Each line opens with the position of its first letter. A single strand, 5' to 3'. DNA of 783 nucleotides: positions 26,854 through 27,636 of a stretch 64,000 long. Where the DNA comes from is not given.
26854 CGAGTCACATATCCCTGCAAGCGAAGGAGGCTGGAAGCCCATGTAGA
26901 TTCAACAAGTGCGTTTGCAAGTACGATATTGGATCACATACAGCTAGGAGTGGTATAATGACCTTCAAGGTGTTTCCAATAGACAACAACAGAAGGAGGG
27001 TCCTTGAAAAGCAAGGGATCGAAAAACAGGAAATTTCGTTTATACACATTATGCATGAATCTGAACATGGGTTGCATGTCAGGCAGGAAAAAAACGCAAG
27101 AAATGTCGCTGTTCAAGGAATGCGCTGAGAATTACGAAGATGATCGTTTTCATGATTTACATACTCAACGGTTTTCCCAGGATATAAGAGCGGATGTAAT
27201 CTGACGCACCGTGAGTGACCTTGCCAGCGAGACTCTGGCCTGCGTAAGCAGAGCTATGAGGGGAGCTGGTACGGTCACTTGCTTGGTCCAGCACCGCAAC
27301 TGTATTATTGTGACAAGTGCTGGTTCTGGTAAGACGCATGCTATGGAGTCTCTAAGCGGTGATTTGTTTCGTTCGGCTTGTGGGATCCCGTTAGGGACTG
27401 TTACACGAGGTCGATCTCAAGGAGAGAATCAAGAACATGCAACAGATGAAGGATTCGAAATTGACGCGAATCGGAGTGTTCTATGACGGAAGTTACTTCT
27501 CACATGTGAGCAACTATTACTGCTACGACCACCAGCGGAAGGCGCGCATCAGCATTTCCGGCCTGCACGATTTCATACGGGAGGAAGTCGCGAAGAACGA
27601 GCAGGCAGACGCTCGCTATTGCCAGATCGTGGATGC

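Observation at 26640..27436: ~800-bp AT-rich non-coding leader with two promoter-like elements upstream of a NYN-cold-shock-domain fusion gene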

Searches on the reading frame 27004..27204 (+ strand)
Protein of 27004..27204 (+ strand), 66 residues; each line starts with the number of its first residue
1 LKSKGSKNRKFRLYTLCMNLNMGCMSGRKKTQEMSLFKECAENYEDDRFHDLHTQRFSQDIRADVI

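Call 6: search_protein_families(library=pfam, proteins=[window:27004-27204:+], max_evalue=0.01)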
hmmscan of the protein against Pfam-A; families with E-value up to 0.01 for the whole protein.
window:27004-27204:+ (66 aa): 0 families

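Call 24: search_protein_families(library=padloc, proteins=[window:27004-27204:+], max_evalue=0.01)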
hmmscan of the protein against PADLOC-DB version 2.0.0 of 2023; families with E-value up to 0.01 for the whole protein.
window:27004-27204:+ (66 aa): 0 families

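Call 46: search_protein_families(library=ncbifam, proteins=[window:27004-27201:+], max_evalue=0.1)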
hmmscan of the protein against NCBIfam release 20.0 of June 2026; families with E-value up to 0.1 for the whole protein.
window:27004-27201:+ (66 aa): 0 families

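Call 47: search_protein_families(library=pfam, proteins=[window:27004-27201:+], max_evalue=1)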
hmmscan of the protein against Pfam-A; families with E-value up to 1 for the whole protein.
window:27004-27201:+ (66 aa): 0 families

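Call 58: find_homologous_proteins(query=window:27004-27201:+, max_evalue=10)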
Query window:27004-27201:+ (66 aa): 1 proteins with E <= 10 among 1 candidates.
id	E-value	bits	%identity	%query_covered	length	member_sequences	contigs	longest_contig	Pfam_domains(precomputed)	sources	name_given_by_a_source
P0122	2.0e-14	71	53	100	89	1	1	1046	-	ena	-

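Call 60: find_encoding_contigs(protein=P0122, flank=6000, max_places=6)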
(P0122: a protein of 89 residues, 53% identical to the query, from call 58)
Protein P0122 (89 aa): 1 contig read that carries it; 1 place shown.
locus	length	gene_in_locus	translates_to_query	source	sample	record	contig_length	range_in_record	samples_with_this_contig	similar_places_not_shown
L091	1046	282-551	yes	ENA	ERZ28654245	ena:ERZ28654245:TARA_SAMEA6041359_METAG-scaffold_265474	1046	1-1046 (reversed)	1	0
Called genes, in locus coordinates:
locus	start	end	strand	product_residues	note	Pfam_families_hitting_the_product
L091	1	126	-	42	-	?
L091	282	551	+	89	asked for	-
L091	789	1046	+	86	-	?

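Call 65: find_homologous_proteins(query=P0122, max_evalue=10)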
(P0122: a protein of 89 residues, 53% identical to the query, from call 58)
Query P0122 (89 aa): 2 proteins with E <= 10 among 2 candidates.
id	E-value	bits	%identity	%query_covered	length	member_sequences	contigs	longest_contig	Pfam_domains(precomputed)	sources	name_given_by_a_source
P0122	1.1e-51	190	100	100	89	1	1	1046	-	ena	-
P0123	6.8e-16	76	83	53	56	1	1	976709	-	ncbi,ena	-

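Call 67: find_encoding_contigs(protein=P0123, flank=8000, max_places=6)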
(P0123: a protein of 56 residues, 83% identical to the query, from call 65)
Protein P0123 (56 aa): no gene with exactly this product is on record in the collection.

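Call 69: list_cluster_members(proteins=[P0123, P0001, P0122])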
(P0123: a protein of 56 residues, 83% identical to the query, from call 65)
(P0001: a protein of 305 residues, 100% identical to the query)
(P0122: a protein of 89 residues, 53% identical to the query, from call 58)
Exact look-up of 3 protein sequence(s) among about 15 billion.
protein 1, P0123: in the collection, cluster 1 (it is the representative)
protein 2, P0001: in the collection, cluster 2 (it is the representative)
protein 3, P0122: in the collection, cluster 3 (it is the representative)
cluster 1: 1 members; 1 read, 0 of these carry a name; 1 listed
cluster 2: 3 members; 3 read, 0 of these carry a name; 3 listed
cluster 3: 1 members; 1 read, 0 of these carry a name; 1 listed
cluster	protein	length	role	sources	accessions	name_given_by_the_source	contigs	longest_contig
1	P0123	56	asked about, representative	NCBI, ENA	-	-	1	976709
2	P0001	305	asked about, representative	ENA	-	-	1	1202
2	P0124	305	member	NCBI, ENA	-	-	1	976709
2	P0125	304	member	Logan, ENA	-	-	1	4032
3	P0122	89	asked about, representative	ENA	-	-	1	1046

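Call 70: find_encoding_contigs(protein=P0125, flank=5000, max_places=6)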
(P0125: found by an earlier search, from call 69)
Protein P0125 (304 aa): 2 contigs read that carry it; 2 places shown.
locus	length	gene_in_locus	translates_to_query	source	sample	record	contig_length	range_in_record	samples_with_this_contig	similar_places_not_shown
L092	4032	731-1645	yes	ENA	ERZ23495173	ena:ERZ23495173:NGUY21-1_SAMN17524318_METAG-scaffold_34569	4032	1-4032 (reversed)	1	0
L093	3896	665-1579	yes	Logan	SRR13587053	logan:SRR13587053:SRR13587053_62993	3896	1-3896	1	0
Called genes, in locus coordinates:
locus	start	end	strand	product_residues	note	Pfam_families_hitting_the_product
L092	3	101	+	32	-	?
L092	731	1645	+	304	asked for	PF01936:NYN, PF00313:CSD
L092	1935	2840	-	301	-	PF14470:bPH_3, PF09851:SHOCT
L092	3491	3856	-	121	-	PF20797:HepT-like_2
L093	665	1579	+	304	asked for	PF01936:NYN, PF00313:CSD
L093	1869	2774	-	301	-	PF14470:bPH_3, PF09851:SHOCT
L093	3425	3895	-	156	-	?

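Call 87: predict_structure(protein=P0122)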
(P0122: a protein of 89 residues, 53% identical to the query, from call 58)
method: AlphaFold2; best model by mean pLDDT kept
length: 89 residues; sequences in the alignment: 1
mean_pLDDT: 49.4   pTM: 0.28
mean pLDDT of the five models: 49.4, 41.1, 40.8, 38.7, 38.2
residues with pLDDT >= 90: 0; 70-90: 0; 50-70: 51; < 50: 38
segments of 3 or more residues with pLDDT < 50: 1-7, 61-89
pLDDT, mean of each block of 10 residues (from residue 1): 46 59 56 58 56 52 42 39 35
secondary structure, 60 per line:
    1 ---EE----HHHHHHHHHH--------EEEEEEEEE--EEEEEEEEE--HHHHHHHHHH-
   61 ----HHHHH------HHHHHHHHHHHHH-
elements in order: H10-19 E28-36 E39-47 H50-59 H65-69 H76-88

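Call 92: search_protein_families(library=pfam, proteins=[P0122], max_evalue=0.1)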
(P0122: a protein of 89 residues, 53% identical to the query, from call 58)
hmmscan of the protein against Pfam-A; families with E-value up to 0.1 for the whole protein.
P0122 (89 aa): 0 families

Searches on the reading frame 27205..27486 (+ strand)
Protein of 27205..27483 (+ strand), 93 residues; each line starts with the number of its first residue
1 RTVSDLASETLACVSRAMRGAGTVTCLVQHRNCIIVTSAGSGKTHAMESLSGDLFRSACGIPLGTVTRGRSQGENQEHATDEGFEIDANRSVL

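Call 6: search_protein_families(library=pfam, proteins=[window:27211-27486:+], max_evalue=0.01)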
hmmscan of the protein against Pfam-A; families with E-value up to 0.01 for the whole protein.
window:27211-27486:+ (91 aa): 1 family
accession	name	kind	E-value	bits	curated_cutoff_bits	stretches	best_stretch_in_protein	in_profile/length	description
PF16796.11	Microtub_bd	-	0.0028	18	27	1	24-52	86-115/155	Microtubule binding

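Call 24: search_protein_families(library=padloc, proteins=[window:27211-27486:+], max_evalue=0.01)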
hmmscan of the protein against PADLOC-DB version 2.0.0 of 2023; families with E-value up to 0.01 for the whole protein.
window:27211-27486:+ (91 aa): 1 family
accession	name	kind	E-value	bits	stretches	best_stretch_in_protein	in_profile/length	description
PDLC02496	BrxF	-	0.0056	14.7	1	27-50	20-43/158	BrxF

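Call 37: search_protein_representatives(protein=window:27205-27483:+)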
Query: 93 residues. Proteins with E-value up to 0.001 (for the whole library): 1; up to 1e-10: 1; up to 1e-30: 0. The best 1 are listed.
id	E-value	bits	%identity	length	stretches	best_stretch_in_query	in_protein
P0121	4.7e-11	58.6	39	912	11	39-69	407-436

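Call 46: search_protein_families(library=ncbifam, proteins=[window:27205-27483:+], max_evalue=0.1)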
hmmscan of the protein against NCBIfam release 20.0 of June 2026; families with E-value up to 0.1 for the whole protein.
window:27205-27483:+ (93 aa): 0 families

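Call 47: search_protein_families(library=pfam, proteins=[window:27205-27483:+], max_evalue=1)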
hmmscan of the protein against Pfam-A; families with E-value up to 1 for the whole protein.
window:27205-27483:+ (93 aa): 7 families
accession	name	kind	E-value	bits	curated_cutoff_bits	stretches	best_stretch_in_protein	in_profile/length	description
PF16796.11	Microtub_bd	-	0.0029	18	27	1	26-54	86-115/155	Microtubule binding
PF20720.3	nSTAND3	-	0.047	13.8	27.2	1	24-56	11-43/155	Novel STAND NTPase 3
PF00580.27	UvrD-helicase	-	0.049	13.7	23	1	29-49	12-32/271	UvrD/REP helicase N-terminal domain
PF24389.1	ORC-CDC6-like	-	0.065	12.4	27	1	28-53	30-55/571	ORC-CDC6-like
PF13245.12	AAA_19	-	0.11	13.1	25.1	1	25-50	6-31/134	AAA domain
PF13604.12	AAA_30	-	0.12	12.5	27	1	29-51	17-39/191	AAA domain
PF00270.35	DEAD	-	0.19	11.9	26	1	24-47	8-31/167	DEAD/DEAH box helicase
